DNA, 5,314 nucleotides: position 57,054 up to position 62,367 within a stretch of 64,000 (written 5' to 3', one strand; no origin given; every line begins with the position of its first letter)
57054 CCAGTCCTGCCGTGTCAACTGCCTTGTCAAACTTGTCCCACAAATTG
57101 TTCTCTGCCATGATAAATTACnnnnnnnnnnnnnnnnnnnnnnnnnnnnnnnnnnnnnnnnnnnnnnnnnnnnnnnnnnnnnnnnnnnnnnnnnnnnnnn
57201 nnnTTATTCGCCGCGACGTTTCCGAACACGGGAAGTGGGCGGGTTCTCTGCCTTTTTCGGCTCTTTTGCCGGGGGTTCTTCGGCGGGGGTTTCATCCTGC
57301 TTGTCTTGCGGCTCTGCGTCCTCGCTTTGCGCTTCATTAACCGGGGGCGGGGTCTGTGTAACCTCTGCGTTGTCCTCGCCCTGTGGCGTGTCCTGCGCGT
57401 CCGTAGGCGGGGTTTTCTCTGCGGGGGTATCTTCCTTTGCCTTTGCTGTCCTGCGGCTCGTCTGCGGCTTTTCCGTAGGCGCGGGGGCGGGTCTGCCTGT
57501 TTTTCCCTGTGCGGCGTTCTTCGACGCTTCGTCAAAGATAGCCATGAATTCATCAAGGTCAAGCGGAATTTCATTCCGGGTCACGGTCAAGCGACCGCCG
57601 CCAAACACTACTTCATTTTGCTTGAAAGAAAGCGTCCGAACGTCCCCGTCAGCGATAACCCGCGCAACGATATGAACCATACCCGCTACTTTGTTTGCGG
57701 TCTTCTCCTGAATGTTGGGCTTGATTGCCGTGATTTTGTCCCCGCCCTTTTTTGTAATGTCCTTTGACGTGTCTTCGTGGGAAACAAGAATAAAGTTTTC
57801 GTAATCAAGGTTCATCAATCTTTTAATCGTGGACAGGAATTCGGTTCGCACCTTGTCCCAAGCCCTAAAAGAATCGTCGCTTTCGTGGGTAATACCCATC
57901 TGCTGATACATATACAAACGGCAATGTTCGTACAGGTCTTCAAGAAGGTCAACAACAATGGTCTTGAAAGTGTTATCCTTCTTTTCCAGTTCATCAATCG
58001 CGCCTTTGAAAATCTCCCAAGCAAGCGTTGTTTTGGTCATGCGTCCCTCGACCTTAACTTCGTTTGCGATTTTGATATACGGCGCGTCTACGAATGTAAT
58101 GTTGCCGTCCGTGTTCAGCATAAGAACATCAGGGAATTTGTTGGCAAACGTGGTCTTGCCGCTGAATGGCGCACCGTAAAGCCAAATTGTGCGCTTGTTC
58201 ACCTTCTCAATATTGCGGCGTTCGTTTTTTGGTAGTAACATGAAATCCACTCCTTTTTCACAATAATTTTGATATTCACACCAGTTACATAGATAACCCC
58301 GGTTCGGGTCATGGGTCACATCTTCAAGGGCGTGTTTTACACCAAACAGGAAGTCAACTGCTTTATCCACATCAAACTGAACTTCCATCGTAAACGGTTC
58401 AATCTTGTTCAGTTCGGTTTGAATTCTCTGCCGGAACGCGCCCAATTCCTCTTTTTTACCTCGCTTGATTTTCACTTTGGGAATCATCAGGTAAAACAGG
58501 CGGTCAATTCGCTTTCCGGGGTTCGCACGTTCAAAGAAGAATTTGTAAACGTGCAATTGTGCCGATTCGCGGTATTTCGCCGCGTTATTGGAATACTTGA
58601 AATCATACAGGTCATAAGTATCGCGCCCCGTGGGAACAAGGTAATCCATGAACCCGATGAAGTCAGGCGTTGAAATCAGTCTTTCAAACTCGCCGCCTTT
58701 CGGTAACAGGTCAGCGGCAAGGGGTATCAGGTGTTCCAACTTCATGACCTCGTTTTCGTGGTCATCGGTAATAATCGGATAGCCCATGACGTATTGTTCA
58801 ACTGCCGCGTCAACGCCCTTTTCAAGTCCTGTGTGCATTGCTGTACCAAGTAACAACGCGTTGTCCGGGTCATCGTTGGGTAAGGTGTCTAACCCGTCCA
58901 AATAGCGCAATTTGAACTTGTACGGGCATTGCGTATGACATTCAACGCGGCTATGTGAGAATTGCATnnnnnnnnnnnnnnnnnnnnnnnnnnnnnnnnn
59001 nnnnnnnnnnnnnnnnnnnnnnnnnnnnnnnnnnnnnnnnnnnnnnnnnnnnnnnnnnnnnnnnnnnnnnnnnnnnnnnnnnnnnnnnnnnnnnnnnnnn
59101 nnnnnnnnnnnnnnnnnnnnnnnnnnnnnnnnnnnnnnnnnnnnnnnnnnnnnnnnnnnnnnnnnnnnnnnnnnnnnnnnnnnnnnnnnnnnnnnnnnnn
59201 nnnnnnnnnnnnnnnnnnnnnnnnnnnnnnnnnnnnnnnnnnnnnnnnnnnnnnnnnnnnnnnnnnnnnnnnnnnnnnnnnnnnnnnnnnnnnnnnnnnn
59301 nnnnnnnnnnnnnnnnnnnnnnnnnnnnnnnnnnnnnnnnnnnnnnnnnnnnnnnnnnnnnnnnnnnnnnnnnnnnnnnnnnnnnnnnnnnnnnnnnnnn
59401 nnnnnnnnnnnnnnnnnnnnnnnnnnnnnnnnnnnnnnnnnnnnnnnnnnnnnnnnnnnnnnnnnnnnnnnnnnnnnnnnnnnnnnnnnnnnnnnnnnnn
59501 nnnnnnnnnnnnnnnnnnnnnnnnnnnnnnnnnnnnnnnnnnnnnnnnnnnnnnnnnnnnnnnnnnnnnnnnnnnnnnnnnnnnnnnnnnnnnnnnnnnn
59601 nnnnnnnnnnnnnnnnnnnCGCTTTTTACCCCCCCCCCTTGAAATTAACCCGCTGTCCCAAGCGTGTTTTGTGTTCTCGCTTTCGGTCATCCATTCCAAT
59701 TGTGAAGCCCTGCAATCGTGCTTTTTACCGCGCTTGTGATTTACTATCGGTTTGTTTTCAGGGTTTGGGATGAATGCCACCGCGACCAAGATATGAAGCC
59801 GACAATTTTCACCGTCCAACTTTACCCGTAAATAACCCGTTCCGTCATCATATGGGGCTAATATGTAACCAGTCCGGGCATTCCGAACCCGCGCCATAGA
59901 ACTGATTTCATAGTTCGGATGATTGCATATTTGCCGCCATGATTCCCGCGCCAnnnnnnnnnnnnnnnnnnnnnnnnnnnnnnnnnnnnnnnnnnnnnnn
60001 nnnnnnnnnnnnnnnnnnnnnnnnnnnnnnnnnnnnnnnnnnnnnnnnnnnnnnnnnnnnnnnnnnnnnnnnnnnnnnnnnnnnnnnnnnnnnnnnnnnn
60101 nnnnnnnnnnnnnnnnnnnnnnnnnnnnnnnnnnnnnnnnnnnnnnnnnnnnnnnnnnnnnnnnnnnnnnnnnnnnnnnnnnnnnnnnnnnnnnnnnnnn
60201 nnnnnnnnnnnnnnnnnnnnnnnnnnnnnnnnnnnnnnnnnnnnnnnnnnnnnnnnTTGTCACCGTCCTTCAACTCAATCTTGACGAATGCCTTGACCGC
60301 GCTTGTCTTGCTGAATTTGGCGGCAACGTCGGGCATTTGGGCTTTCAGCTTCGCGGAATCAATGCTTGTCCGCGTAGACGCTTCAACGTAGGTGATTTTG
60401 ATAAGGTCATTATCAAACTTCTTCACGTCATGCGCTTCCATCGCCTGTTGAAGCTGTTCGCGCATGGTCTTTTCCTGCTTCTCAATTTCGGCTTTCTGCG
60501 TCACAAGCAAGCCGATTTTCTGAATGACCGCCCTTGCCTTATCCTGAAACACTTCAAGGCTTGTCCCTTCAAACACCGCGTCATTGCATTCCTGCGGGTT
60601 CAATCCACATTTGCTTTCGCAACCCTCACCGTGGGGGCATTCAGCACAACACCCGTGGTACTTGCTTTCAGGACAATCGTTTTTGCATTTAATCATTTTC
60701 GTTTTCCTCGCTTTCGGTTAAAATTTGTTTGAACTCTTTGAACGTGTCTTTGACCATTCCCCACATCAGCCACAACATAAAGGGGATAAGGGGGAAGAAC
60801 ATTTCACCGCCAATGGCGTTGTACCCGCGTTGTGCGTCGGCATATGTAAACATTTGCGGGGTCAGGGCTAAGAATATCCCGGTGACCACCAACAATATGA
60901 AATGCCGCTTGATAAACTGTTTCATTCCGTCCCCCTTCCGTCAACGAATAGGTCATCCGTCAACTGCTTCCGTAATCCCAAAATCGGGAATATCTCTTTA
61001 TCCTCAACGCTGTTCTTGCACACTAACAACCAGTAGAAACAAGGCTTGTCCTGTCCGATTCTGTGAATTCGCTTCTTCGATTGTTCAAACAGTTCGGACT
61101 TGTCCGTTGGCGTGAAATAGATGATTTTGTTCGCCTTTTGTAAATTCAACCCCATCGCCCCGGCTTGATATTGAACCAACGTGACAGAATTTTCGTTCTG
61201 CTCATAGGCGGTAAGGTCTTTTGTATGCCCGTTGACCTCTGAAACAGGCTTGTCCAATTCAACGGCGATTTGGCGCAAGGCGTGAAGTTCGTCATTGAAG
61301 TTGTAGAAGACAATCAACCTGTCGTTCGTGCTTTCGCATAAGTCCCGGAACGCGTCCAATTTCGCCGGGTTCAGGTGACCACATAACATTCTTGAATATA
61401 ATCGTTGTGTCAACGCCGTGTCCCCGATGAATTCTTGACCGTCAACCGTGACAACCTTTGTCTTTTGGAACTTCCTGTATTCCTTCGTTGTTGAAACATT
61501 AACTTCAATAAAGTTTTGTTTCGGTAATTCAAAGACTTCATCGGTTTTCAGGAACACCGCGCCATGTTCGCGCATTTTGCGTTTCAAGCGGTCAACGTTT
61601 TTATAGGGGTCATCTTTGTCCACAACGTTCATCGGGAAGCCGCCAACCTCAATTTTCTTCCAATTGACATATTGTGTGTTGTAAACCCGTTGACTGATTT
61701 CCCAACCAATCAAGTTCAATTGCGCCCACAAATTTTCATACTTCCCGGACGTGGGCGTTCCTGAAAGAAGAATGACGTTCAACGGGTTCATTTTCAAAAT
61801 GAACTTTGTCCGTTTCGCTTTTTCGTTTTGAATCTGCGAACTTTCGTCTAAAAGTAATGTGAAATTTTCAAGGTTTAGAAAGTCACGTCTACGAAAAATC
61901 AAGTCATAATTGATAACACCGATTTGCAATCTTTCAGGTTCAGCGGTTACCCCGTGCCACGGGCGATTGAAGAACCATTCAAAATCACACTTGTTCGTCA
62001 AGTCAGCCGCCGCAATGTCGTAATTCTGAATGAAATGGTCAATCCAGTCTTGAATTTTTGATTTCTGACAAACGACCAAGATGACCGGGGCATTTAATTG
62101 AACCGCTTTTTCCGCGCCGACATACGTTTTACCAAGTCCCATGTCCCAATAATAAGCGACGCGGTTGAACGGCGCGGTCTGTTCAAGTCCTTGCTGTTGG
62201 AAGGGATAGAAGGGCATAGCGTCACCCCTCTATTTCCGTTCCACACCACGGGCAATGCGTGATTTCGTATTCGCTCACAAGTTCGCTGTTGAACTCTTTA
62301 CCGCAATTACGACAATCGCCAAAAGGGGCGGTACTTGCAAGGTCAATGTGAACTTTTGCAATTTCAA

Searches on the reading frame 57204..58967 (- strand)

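Call 51: search_protein_families(library=pfam, proteins=[window:57204-58967:-], max_evalue=0.001)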
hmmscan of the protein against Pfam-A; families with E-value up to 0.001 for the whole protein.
window:57204-58967:- (587 aa): 2 families
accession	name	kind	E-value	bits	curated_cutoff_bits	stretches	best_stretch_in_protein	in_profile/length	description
PF13479.12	AAA_24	-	4.8e-45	154.2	27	1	258-460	2-195/195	AAA domain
PF12705.13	PDDEXK_1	-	7.4e-19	69.1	22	1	2-237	1-247/247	PD-(D/E)XK nuclease superfamily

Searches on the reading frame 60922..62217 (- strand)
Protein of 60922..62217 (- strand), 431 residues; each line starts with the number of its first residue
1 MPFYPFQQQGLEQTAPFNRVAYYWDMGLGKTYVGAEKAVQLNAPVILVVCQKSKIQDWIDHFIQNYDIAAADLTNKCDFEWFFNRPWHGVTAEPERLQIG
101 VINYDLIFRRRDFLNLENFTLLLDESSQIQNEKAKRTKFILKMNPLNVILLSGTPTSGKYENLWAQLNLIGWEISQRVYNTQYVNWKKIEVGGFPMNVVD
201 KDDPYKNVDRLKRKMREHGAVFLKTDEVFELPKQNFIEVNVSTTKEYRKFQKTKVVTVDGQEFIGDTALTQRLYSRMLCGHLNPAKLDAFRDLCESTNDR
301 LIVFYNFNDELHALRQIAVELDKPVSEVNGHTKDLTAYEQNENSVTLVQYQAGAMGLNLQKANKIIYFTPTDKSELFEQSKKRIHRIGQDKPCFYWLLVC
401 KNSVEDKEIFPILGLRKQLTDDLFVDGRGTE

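Call 51: search_protein_families(library=pfam, proteins=[window:60922-62217:-], max_evalue=0.001)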
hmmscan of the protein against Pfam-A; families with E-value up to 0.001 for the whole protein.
window:60922-62217:- (431 aa): 4 families
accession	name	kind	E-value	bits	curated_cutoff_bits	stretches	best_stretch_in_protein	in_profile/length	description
PF00176.29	SNF2-rel_dom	-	8.4e-13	48.5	24.9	1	25-253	25-251/290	SNF2-related domain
PF00271.37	Helicase_C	-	3.1e-08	34.3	23.5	1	286-388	2-110/110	Helicase conserved C-terminal domain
PF16203.11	ERCC3_RAD25_C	-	0.00012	21.9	27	1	270-387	29-148/248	ERCC3/RAD25/XPB C-terminal helicase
PF04851.21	ResIII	-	0.00063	20.1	22.5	0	25-156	31-163/164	Type III restriction enzyme, res subunit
